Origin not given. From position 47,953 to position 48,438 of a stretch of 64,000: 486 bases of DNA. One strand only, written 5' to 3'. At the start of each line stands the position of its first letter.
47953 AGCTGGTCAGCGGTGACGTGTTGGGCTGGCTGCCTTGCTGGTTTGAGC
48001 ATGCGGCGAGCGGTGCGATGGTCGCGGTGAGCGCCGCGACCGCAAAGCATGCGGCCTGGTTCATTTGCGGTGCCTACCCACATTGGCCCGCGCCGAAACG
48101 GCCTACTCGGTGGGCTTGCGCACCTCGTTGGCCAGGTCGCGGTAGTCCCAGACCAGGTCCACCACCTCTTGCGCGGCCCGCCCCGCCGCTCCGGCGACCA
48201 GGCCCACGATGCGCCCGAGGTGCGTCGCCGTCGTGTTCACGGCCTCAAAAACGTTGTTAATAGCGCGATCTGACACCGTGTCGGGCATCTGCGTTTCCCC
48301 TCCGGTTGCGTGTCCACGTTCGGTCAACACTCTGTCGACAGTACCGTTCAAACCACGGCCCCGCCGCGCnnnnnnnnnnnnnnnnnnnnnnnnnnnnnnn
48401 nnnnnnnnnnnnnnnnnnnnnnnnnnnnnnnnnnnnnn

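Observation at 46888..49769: Co-directional Rieske/DUF2231 - hemerythrin - small protein - SodC - membrane protein cluster next to whiB3: a candidate envelope redox/oxygen-radical module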

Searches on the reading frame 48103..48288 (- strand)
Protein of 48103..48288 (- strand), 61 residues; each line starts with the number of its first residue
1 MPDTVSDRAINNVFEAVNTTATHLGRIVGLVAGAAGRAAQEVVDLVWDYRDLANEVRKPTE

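Call 5: search_protein_families(library=ncbifam, proteins=[window:48103-48288:-], max_evalue=0.01)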
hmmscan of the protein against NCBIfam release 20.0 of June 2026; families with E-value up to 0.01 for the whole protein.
window:48103-48288:- (61 aa): 0 families

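Call 20: search_protein_families(library=pfam, proteins=[window:48103-48288:-], max_evalue=10)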
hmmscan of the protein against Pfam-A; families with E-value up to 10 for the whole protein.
window:48103-48288:- (61 aa): 0 families

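Call 59: search_protein_representatives(protein=window:48103-48288:-)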
Query: 61 residues. Proteins with E-value up to 0.001 (for the whole library): 31; up to 1e-10: 3; up to 1e-30: 0. The best 31 are listed.
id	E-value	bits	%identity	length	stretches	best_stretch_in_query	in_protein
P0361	1.2e-12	63.3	63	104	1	7-58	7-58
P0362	2.3e-11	59.3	54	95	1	1-59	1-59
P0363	7.5e-11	57.6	55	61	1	7-59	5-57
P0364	1.9e-10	56.4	56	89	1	7-60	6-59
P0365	2.3e-09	53.0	46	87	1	5-60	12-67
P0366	2.4e-09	53.0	55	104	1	1-58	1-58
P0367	4.1e-09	52.2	47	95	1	6-58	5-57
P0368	1.0e-08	51.0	51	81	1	7-59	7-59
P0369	1.0e-08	50.9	60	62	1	17-58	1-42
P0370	1.8e-08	50.2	58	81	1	8-57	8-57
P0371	2.0e-08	50.0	54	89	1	8-57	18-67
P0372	1.2e-07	47.6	60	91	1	13-57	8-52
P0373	1.3e-07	47.6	56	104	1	14-58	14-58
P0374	3.2e-07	46.3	46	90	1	7-60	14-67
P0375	6.9e-07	45.3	49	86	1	6-54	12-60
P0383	1.1e-05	41.6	48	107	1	9-58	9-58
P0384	1.3e-05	41.3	46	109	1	7-58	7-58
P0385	5.9e-05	39.2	42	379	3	12-47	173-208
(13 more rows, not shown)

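Call 60: search_protein_families(library=pfam, proteins=[P0361, P0362, P0364, P0365, P0366, P0383, P0385, P0384], max_evalue=0.1)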
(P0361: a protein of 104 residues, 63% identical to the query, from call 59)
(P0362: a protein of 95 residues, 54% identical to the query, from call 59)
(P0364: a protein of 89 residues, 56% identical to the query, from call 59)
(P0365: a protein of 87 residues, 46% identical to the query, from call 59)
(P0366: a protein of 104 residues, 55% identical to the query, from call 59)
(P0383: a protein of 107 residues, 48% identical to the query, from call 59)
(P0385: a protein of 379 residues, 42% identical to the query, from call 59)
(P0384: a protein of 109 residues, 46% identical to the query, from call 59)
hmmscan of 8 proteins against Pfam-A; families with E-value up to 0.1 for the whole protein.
P0361 (104 aa): 0 families

P0362 (95 aa): 0 families

P0364 (89 aa): 0 families

P0365 (87 aa): 0 families

P0366 (104 aa): 0 families

P0383 (107 aa): 0 families

P0385 (379 aa): 18 families
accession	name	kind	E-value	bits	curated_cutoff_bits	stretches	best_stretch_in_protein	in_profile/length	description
PF09851.14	SHOCT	-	1.6e-10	40.8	27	2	214-234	5-25/28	Short C-terminal domain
PF08529.16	NusA_N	-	1.5e-07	32.1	23.8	0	88-145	5-63/119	NusA N-terminal domain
PF16151.10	DUF4859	-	2.6e-07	31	22.6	0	59-87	5-36/120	Domain of unknown function (DUF4859)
PF05120.17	GvpG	-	2.5e-06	28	30.6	0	313-341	38-66/67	Gas vesicle protein G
PF21014.2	Slowpoke_C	-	0.00018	22.1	24.2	0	105-133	7-35/121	Ca2+-activated K+ channel Slowpoke, TrkA_C like domain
PF02800.25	Gp_dh_C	-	0.00069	19.7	24.4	0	75-113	36-74/158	Glyceraldehyde 3-phosphate dehydrogenase, C-terminal domain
PF14270.11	DUF4358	-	0.0012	19.5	25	0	61-149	10-97/102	Domain of unknown function (DUF4358)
PF08281.18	Sigma70_r4_2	-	0.01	15.9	25.7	0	164-187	28-51/54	Sigma-70, region 4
PF06242.16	TrcR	-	0.016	15.8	22.2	0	160-184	81-105/139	Transcriptional cell cycle regulator TrcR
PF13744.12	HTH_37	-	0.016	15.4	27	0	260-283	29-52/80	Helix-turn-helix domain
PF20899.2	PMT_C2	-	0.017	14.6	27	0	296-336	191-234/385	Pasteurella multocida toxin, C2 domain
PF03475.19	YiiM_3-alpha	-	0.018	15.4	22.7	0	259-274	11-26/44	YiiM-like, 3-alpha helix domain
PF17074.11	Darcynin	-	0.021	15.5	27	0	97-133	30-64/127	Darcynin, domain of unknown function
PF23019.1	DUF7033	-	0.026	15.3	27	0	291-331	35-75/90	Family of unknown function (DUF7033)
PF00742.24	Homoserine_dh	-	0.033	14.5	22.9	0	258-295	79-116/173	Homoserine dehydrogenase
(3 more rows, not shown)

P0384 (109 aa): 0 families
